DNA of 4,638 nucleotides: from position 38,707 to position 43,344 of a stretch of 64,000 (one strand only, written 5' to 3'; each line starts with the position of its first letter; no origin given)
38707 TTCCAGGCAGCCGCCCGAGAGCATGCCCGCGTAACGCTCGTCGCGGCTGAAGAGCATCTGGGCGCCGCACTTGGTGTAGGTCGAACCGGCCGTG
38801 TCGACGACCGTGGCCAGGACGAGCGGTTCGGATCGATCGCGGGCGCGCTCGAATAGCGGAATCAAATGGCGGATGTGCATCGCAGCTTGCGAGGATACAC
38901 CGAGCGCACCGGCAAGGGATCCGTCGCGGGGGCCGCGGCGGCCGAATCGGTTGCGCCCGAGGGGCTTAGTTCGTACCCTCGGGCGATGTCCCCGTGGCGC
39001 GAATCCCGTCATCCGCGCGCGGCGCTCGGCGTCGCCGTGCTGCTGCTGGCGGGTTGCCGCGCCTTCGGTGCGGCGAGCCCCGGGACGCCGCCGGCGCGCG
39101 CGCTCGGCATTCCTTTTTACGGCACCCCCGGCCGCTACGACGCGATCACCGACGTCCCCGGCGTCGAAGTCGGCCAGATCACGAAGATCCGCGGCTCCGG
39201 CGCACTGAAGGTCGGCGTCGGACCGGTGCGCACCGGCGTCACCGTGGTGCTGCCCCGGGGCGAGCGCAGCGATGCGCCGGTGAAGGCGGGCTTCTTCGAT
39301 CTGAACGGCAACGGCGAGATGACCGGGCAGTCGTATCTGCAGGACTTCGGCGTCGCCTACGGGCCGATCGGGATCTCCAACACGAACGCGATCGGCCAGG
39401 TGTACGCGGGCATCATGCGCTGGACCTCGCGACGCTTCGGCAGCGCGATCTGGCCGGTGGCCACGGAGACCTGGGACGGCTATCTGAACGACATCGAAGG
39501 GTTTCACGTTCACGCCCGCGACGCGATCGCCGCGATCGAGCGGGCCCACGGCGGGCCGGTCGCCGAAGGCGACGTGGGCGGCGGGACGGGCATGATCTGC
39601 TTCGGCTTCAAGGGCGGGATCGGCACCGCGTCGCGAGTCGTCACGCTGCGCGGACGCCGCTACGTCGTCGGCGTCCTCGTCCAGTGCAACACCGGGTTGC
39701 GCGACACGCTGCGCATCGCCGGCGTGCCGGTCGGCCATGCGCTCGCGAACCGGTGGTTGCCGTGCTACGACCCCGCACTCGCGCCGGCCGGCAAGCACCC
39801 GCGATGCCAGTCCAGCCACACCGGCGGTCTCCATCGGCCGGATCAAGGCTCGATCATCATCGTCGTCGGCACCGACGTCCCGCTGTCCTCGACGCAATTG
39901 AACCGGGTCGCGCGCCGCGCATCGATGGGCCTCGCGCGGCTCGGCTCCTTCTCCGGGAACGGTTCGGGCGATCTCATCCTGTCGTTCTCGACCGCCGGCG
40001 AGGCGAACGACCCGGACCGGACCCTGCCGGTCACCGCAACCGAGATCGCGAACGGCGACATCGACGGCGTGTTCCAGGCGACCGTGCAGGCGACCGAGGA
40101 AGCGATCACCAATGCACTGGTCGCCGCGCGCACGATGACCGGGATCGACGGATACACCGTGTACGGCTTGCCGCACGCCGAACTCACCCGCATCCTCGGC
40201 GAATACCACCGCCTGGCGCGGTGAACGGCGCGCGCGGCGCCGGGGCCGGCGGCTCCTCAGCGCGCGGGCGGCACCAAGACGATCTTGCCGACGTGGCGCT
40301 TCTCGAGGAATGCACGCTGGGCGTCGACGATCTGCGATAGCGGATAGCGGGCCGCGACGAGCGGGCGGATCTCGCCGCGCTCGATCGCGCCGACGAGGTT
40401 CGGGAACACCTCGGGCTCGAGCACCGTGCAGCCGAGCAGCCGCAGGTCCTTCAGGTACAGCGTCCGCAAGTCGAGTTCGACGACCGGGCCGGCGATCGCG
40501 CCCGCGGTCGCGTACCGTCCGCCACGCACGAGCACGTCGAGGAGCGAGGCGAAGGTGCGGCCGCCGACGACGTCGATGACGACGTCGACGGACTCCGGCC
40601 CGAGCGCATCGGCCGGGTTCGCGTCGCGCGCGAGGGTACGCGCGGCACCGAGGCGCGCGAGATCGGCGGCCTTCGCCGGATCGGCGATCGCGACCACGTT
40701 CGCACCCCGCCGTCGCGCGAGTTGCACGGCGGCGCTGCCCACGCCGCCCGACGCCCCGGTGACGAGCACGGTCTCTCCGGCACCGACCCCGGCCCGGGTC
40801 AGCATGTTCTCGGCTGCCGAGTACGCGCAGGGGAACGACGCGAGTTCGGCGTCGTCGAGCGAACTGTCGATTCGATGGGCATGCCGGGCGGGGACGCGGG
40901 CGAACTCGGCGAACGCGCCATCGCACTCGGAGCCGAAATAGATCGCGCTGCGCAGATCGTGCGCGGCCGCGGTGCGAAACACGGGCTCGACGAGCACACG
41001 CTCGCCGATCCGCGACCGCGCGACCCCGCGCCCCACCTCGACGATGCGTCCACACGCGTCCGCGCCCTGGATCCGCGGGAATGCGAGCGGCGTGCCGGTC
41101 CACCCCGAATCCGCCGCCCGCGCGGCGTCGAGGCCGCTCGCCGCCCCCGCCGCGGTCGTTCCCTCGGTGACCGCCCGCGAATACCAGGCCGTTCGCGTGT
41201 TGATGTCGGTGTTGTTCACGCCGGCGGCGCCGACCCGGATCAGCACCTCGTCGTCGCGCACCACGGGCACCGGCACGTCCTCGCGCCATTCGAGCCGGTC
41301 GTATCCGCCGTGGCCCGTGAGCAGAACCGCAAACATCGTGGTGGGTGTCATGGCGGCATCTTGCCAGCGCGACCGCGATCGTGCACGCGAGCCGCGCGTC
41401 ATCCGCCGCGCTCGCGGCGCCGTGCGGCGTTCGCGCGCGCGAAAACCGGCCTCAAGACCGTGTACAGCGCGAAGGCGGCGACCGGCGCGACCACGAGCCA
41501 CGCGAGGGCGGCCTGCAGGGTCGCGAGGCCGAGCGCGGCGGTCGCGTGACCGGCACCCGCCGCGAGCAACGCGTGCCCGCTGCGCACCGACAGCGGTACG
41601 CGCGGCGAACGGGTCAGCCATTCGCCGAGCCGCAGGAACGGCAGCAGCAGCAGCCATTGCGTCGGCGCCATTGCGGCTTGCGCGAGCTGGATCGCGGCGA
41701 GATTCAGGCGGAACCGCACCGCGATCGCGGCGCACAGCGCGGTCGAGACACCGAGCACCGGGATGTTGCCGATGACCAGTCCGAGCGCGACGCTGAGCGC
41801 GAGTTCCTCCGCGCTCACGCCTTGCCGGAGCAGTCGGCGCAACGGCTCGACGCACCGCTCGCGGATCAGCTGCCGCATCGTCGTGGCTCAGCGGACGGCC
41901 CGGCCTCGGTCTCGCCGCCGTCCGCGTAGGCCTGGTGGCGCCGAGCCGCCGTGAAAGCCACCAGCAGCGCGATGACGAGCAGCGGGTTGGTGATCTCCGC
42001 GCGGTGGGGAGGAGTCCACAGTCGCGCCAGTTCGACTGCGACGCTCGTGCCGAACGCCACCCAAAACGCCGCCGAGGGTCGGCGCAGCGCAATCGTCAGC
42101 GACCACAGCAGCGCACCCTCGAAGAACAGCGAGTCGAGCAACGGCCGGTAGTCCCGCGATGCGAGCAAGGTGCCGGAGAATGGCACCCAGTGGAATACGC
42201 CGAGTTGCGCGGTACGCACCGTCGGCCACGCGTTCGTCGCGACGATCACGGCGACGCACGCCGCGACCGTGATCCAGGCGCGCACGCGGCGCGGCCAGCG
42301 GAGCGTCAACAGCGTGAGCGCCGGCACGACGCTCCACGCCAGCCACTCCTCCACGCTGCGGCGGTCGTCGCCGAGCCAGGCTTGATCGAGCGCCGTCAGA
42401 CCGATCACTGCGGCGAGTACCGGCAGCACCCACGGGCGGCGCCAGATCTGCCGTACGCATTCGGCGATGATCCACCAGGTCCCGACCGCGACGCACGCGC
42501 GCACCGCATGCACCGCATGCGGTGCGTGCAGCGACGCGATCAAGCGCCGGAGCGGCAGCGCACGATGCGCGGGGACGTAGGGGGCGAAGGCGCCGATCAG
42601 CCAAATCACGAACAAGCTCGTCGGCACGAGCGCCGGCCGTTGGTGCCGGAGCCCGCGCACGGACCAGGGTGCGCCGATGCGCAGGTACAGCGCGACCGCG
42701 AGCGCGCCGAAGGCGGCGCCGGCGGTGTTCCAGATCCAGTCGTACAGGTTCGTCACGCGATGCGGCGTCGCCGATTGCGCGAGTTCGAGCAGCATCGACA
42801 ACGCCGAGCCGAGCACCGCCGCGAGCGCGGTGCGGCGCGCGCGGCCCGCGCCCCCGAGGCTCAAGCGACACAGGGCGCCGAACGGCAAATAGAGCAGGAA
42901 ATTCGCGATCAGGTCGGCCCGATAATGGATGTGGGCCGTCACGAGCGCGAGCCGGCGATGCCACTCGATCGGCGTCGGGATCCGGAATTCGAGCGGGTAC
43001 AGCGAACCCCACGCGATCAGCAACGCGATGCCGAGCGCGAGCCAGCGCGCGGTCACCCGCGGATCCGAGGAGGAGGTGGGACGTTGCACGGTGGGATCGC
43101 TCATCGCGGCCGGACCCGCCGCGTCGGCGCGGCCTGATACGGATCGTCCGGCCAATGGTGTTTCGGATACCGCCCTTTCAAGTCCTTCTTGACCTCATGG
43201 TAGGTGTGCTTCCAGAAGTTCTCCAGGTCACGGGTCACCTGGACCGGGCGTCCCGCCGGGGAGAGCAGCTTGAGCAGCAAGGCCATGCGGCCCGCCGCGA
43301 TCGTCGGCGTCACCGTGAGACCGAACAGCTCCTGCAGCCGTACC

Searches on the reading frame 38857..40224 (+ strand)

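Call 69: search_protein_families(library=pfam, proteins=[window:38857-40224:+], max_evalue=0.00001)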
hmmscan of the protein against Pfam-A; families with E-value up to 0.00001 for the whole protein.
window:38857-40224:+ (455 aa): 1 family
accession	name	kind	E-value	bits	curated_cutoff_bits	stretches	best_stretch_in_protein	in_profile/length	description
PF03576.19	Peptidase_S58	-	2.5e-102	342.9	23.9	1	95-434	1-306/307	Peptidase family S58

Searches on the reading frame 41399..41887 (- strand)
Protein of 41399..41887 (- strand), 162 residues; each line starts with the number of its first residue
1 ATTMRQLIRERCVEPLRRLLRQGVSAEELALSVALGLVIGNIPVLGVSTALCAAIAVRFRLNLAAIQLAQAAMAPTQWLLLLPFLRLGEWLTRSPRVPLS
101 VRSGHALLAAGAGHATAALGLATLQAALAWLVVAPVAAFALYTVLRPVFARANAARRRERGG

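Call 69: search_protein_families(library=pfam, proteins=[window:41399-41887:-], max_evalue=0.00001)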
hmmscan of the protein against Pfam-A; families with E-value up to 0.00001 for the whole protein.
window:41399-41887:- (162 aa): 1 family
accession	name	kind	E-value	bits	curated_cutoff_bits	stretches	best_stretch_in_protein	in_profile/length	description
PF09835.14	DUF2062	-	1.1e-12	48.6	27.4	1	16-157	8-146/147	Uncharacterized protein conserved in bacteria (DUF2062)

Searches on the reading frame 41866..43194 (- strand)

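Call 69: search_protein_families(library=pfam, proteins=[window:41866-43194:-], max_evalue=0.00001)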
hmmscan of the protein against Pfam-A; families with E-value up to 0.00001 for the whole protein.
window:41866-43194:- (442 aa): 1 family
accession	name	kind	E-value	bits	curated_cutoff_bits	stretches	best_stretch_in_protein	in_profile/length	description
PF04892.17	VanZ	-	1.5e-14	55.1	30.1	1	89-169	55-124/126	VanZ like family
